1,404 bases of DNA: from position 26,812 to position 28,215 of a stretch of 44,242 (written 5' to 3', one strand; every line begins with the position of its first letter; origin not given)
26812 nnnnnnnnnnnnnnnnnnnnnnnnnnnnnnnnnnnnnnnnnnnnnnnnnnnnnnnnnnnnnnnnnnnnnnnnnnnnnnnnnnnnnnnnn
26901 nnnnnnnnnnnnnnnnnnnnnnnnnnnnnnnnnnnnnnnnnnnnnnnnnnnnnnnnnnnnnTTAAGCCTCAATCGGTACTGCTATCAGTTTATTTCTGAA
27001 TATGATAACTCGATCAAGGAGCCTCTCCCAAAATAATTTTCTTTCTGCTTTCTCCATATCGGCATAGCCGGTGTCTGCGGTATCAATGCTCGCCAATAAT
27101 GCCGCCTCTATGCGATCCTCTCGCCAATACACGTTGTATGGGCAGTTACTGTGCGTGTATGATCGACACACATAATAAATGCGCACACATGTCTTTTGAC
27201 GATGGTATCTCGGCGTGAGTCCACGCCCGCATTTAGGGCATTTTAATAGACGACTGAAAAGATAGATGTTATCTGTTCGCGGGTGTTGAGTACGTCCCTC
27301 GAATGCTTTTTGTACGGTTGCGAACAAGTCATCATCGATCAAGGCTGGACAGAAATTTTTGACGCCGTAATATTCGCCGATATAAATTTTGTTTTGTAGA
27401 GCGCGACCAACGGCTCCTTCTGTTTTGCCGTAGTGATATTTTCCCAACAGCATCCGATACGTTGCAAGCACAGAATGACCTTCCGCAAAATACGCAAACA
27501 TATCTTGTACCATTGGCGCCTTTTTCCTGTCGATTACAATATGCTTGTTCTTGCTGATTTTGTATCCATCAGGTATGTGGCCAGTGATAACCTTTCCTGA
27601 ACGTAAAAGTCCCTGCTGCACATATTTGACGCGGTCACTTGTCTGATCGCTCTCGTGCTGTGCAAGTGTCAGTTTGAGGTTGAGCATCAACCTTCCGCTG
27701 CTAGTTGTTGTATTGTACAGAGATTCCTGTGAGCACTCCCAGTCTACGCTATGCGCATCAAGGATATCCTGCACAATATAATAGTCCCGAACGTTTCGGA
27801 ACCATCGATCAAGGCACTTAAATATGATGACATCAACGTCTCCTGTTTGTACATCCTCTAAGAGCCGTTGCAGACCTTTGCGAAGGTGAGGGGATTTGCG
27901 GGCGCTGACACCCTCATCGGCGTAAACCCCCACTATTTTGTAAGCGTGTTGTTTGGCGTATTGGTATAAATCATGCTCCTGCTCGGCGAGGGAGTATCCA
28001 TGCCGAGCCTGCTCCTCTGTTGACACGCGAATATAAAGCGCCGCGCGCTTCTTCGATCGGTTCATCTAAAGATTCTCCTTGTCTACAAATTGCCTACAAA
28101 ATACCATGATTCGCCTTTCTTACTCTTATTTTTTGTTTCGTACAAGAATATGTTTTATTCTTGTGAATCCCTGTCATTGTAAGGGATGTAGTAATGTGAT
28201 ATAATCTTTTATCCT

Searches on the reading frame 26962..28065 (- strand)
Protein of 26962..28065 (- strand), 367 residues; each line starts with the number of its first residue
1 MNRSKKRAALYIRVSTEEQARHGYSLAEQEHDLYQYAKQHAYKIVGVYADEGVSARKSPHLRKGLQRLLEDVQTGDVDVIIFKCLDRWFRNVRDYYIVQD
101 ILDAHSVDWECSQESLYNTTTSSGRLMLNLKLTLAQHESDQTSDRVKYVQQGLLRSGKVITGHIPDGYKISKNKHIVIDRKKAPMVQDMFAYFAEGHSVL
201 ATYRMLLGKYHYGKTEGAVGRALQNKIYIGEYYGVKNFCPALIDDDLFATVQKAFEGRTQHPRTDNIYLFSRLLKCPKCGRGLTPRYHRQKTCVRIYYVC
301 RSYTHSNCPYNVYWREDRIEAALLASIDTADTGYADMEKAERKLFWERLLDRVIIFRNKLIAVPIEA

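Call 7: search_protein_families(library=pfam, proteins=[window:26962-28065:-], max_evalue=0.01)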
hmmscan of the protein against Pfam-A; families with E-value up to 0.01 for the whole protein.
window:26962-28065:- (367 aa): 3 families
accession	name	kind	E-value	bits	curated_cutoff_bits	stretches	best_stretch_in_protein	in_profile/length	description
PF00239.26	Resolvase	-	1.9e-30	106.3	23.3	1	8-152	1-138/145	Resolvase, N terminal domain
PF13408.12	Zn_ribbon_recom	-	1.4e-12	48.3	25.3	1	269-327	1-57/58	Recombinase zinc beta ribbon domain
PF07508.19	Recombinase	-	2.8e-07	31.1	21.1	1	181-258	2-102/102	Recombinase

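Call 52: search_protein_families(library=phrogs, proteins=[window:26962-28065:-], max_evalue=0.001)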
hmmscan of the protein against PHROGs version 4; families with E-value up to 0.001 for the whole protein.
window:26962-28065:- (367 aa): 4 families
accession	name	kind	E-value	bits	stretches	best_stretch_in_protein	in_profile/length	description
phrog_95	-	integration and excision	3.7e-91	307.6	1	2-327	84-433/651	integrase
phrog_125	-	DNA, RNA and nucleotide metabolism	3.2e-26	93.4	1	3-213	17-190/254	DNA invertase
phrog_7701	-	DNA, RNA and nucleotide metabolism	3.3e-11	44.6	1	162-260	2-90/137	DNA invertase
phrog_6620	-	integration and excision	2.4e-05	25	1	3-94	53-137/201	transposase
